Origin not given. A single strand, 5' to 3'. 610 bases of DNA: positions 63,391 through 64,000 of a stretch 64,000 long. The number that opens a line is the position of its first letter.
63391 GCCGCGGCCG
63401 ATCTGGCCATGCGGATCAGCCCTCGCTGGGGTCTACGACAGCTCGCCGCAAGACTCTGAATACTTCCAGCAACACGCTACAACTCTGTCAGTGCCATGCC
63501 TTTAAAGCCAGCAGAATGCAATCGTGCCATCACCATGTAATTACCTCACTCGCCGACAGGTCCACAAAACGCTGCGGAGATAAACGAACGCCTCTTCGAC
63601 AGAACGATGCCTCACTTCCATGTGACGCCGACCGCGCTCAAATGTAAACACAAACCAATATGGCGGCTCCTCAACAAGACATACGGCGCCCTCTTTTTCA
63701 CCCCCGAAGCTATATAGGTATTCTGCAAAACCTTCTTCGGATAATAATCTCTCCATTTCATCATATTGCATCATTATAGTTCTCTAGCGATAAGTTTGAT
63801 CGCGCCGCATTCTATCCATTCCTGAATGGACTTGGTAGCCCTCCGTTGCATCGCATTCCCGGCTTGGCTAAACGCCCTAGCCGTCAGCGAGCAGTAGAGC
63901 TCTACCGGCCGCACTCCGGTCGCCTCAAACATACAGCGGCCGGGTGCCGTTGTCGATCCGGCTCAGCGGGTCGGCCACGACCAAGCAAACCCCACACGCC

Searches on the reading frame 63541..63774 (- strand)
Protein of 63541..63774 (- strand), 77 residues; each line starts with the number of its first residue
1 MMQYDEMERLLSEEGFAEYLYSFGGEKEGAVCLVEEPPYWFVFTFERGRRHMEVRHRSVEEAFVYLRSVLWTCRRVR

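Call 52: search_protein_families(library=pfam, proteins=[window:63541-63774:-], max_evalue=0.1)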
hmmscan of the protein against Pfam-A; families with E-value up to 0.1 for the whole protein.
window:63541-63774:- (77 aa): 0 families

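Call 53: search_protein_families(library=ncbifam, proteins=[window:63541-63774:-], max_evalue=0.1)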
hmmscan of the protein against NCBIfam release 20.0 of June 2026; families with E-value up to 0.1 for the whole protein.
window:63541-63774:- (77 aa): 0 families

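Call 90: search_protein_families(library=padloc, proteins=[window:63541-63774:-], max_evalue=0.01)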
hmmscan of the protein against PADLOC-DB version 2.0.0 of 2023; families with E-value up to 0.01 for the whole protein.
window:63541-63774:- (77 aa): 0 families

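Call 94: find_encoding_contigs(protein=window:63541-63774:-, flank=10000, max_places=6)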
Protein window:63541-63774:- (77 aa): no gene with exactly this product is on record in the collection.

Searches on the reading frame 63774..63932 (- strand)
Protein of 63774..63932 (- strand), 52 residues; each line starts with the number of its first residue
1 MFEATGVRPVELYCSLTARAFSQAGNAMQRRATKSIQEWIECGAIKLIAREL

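Call 52: search_protein_families(library=pfam, proteins=[window:63774-63932:-], max_evalue=0.1)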
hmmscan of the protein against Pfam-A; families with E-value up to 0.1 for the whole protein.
window:63774-63932:- (52 aa): 1 family
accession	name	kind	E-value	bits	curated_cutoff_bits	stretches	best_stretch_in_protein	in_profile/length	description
PF14021.12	TNT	-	0.016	16.1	27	1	7-46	46-86/88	Tuberculosis necrotizing toxin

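Call 53: search_protein_families(library=ncbifam, proteins=[window:63774-63932:-], max_evalue=0.1)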
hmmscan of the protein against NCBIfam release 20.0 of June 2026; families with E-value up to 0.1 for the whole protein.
window:63774-63932:- (52 aa): 0 families

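Call 90: search_protein_families(library=padloc, proteins=[window:63774-63932:-], max_evalue=0.01)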
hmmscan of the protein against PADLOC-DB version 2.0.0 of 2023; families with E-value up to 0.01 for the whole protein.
window:63774-63932:- (52 aa): 0 families
